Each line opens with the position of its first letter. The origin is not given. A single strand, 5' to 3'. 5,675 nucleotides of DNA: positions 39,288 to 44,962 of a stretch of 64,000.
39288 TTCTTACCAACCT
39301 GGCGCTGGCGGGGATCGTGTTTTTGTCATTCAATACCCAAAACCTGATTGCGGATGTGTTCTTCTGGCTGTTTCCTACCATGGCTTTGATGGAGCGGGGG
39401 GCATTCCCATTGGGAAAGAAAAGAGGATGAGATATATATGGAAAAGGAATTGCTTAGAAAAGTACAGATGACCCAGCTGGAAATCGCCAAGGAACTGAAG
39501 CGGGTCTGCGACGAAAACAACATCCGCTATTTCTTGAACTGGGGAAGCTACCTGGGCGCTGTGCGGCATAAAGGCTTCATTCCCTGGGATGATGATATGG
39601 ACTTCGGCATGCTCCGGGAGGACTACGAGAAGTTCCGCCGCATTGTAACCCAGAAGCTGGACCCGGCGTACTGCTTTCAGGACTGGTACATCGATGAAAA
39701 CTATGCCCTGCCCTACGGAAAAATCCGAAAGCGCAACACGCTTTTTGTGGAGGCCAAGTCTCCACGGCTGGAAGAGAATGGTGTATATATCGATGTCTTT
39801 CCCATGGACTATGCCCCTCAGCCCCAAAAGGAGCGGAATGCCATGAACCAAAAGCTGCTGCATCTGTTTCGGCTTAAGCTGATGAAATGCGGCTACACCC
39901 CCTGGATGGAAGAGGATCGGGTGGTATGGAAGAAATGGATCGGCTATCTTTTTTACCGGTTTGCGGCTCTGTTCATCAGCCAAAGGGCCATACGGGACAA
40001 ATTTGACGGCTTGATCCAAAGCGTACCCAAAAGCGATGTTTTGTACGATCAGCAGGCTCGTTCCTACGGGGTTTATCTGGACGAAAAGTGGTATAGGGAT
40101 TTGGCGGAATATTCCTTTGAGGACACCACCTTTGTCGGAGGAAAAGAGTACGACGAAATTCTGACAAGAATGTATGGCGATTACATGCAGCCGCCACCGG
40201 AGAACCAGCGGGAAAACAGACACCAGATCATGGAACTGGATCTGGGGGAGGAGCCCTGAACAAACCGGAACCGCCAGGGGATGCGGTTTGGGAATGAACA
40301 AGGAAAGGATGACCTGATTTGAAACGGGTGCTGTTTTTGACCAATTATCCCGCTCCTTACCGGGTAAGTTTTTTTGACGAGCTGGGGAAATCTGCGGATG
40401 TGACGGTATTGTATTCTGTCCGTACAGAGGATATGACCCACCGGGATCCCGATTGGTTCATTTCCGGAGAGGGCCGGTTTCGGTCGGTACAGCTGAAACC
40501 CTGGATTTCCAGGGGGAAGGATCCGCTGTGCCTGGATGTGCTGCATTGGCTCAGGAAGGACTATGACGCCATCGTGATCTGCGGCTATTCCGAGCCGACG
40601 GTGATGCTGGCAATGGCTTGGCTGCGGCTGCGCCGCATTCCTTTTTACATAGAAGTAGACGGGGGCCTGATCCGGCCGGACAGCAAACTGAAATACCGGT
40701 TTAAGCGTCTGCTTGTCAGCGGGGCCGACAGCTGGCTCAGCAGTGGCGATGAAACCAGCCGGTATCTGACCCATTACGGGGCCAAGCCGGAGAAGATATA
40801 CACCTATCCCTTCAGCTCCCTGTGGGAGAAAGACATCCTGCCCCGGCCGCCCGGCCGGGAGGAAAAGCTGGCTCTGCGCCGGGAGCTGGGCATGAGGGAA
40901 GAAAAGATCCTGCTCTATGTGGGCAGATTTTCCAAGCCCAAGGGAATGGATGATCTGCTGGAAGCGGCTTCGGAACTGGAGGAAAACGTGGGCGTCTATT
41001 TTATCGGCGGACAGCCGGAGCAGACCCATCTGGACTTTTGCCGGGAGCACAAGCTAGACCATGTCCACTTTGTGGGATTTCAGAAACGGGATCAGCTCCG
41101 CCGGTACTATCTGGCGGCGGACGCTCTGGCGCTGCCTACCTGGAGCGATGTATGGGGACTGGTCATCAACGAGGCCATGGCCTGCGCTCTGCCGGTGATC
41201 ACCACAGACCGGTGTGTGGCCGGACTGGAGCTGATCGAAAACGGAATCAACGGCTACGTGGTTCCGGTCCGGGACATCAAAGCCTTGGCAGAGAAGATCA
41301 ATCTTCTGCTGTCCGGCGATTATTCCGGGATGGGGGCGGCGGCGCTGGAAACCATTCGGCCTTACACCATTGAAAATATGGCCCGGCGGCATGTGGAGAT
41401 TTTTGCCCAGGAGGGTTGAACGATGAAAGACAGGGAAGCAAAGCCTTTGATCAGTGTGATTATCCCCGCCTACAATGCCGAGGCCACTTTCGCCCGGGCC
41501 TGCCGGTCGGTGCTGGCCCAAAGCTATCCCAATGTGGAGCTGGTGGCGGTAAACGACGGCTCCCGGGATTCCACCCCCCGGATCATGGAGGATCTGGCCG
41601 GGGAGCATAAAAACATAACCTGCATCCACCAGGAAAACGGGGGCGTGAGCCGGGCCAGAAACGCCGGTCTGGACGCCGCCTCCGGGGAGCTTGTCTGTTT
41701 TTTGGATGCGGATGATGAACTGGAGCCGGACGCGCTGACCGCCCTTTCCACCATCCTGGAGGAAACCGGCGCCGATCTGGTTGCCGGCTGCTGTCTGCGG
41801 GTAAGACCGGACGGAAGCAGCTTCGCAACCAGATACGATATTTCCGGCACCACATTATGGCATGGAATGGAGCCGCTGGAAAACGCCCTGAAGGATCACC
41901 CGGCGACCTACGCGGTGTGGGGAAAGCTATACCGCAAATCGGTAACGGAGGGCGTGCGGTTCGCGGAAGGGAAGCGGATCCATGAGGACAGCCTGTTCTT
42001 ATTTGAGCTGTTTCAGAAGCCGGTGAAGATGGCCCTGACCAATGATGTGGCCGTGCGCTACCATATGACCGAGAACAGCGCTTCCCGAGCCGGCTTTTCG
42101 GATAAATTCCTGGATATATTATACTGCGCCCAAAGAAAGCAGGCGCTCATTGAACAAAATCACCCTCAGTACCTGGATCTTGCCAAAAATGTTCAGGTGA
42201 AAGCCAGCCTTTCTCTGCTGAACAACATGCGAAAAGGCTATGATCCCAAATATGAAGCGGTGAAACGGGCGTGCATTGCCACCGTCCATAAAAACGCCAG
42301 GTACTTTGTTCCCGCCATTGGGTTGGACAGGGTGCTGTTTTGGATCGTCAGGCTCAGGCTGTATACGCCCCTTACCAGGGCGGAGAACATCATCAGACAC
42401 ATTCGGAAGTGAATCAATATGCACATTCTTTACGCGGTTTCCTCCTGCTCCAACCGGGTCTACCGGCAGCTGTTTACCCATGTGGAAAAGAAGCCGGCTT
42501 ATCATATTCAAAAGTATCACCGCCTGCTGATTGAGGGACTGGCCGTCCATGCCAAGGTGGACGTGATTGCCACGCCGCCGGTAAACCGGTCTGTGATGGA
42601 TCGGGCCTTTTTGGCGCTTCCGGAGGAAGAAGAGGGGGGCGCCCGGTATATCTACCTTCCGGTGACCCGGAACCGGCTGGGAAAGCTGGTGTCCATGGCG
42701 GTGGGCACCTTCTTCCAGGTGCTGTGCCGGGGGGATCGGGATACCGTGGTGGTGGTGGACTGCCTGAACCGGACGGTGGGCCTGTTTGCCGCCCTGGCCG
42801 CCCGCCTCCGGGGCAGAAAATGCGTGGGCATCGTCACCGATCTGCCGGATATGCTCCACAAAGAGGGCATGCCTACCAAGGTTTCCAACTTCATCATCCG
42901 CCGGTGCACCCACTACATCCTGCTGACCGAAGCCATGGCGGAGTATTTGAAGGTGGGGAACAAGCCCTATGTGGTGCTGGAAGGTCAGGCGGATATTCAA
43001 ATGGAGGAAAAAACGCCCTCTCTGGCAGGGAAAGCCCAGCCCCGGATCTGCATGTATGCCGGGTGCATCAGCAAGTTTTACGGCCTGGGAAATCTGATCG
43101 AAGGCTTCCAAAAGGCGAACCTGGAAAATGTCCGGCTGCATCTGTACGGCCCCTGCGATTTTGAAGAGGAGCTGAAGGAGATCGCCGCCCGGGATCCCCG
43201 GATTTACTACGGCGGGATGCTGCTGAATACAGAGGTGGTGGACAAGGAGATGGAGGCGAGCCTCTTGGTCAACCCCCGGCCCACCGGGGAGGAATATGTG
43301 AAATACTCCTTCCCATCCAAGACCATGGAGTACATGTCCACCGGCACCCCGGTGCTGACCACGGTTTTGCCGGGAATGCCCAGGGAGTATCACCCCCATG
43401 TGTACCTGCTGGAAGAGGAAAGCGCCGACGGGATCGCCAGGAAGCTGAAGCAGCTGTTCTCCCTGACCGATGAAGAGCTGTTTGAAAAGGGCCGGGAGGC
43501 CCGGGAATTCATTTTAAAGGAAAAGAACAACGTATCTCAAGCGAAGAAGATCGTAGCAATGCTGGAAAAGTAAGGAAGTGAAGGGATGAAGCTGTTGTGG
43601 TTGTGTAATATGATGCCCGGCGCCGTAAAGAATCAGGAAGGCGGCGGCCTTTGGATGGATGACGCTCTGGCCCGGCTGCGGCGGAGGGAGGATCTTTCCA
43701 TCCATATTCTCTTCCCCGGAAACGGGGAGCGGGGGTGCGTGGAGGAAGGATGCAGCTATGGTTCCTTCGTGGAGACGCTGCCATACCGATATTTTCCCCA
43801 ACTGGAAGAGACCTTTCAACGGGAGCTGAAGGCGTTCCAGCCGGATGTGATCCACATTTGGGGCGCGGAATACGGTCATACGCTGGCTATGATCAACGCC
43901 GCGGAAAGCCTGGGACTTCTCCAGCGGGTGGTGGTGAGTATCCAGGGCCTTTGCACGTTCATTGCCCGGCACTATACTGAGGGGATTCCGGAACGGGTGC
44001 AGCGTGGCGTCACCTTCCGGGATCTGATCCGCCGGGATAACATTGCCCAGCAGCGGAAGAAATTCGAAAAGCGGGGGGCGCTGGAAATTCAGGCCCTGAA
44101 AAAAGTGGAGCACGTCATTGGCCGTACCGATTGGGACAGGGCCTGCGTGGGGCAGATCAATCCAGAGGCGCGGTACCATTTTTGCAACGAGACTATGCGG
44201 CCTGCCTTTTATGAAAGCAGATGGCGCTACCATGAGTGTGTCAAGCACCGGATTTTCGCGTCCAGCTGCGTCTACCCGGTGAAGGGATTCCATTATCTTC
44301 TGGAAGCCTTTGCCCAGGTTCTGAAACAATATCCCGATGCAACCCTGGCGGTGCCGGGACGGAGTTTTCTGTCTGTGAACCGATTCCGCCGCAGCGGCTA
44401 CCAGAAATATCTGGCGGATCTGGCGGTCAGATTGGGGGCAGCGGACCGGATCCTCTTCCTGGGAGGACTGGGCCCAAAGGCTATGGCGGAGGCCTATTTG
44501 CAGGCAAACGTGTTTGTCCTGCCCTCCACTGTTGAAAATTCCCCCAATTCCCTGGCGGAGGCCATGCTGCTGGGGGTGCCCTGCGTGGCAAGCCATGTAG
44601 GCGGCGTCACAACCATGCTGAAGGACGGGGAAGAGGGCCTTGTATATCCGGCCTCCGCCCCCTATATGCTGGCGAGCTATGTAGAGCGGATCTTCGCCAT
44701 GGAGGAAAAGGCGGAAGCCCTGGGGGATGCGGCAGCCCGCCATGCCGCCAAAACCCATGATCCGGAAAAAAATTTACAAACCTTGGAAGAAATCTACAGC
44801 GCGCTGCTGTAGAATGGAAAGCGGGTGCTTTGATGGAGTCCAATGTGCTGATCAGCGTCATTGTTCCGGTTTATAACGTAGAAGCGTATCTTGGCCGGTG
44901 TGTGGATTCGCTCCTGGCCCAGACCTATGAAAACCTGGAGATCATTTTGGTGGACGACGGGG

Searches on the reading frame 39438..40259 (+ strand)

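Call 8: search_protein_families(library=pfam, proteins=[window:39438-40259:+], max_evalue=0.0001)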
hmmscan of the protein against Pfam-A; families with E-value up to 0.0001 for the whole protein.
window:39438-40259:+ (273 aa): 1 family
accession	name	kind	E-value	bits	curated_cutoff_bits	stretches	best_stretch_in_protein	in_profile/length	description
PF04991.19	LicD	-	5.1e-39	135.1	22.6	1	24-247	1-227/227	LicD family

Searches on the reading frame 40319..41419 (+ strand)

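Call 8: search_protein_families(library=pfam, proteins=[window:40319-41419:+], max_evalue=0.0001)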
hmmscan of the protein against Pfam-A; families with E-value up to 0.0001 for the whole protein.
window:40319-41419:+ (366 aa): 3 families
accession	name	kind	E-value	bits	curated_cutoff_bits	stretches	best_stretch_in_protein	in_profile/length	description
PF00534.26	Glycos_transf_1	-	4.1e-33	114.8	26.4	1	187-333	6-158/172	Glycosyl transferases group 1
PF13692.12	Glyco_trans_1_4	-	3.5e-30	105.6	27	1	196-332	2-141/142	Glycosyl transferases group 1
PF13579.12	Glyco_trans_4_4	-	6e-06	27.1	29.7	1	43-161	29-153/158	Glycosyl transferase 4-like domain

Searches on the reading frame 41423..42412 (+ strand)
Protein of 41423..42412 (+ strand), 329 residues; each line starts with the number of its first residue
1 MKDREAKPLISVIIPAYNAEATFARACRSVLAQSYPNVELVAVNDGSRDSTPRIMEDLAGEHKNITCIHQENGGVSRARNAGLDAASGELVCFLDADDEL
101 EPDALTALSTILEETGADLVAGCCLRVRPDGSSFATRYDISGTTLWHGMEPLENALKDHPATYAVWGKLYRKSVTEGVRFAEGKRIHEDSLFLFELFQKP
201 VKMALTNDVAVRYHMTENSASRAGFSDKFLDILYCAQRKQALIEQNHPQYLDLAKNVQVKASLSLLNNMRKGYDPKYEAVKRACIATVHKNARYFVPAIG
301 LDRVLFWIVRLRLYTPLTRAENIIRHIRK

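Call 8: search_protein_families(library=pfam, proteins=[window:41423-42412:+], max_evalue=0.0001)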
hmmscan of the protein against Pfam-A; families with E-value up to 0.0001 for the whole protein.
window:41423-42412:+ (329 aa): 3 families
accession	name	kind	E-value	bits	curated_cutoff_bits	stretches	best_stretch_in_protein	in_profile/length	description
PF00535.33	Glycos_transf_2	-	1.1e-36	126.8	23.3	1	11-175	1-164/168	Glycosyl transferase family 2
PF13641.12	Glyco_tranf_2_3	-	3.2e-19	70.3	27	1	10-212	3-210/230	Glycosyltransferase like family 2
PF10111.15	Glyco_tranf_2_2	-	6.2e-10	39.5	27.3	1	11-111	1-105/276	Glycosyltransferase like family 2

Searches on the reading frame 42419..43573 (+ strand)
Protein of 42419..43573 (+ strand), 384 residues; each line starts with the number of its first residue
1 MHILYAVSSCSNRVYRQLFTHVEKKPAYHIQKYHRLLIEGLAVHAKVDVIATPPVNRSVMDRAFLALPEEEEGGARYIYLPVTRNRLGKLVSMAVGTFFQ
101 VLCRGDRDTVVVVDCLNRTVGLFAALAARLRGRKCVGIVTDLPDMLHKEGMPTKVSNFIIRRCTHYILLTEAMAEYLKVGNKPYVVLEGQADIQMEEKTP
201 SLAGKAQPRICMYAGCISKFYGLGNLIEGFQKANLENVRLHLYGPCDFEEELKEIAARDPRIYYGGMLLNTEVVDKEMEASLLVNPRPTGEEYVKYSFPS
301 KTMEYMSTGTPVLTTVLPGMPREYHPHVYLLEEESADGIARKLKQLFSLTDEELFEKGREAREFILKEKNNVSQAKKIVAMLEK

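Call 8: search_protein_families(library=pfam, proteins=[window:42419-43573:+], max_evalue=0.0001)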
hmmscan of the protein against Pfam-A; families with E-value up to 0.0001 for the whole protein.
window:42419-43573:+ (384 aa): 4 families
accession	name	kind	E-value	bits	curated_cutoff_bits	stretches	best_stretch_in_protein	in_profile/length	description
PF13692.12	Glyco_trans_1_4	-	1.1e-09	39.1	27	1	212-347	5-140/142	Glycosyl transferases group 1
PF13524.12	Glyco_trans_1_2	-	5.1e-08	33.4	25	1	234-379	11-143/144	Glycosyl transferase-like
PF00534.26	Glycos_transf_1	-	6.4e-07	29.5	26.4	1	199-350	6-159/172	Glycosyl transferases group 1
PF13579.12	Glyco_trans_4_4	-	2.4e-06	28.4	29.7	1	31-177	4-142/158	Glycosyl transferase 4-like domain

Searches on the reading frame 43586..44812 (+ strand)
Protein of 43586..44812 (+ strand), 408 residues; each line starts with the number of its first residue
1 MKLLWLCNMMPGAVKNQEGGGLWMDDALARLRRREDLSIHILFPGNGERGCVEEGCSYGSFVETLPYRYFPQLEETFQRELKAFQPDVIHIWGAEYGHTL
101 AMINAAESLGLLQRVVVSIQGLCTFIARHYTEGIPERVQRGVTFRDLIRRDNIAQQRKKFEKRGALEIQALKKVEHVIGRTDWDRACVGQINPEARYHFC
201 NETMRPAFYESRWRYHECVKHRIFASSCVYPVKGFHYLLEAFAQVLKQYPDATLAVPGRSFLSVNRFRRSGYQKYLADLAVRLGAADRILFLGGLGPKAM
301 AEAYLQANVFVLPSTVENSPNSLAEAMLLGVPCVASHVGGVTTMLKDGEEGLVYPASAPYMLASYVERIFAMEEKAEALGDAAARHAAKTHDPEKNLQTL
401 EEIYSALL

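Call 8: search_protein_families(library=pfam, proteins=[window:43586-44812:+], max_evalue=0.0001)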
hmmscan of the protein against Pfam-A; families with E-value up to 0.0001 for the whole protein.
window:43586-44812:+ (408 aa): 3 families
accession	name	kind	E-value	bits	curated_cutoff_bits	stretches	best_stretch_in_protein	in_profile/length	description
PF00534.26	Glycos_transf_1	-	1.9e-28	99.6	26.4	1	229-384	24-170/172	Glycosyl transferases group 1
PF13692.12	Glyco_trans_1_4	-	6.1e-25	88.6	27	1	223-370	5-140/142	Glycosyl transferases group 1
PF13524.12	Glyco_trans_1_2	-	3.5e-07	30.7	25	1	250-401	13-143/144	Glycosyl transferase-like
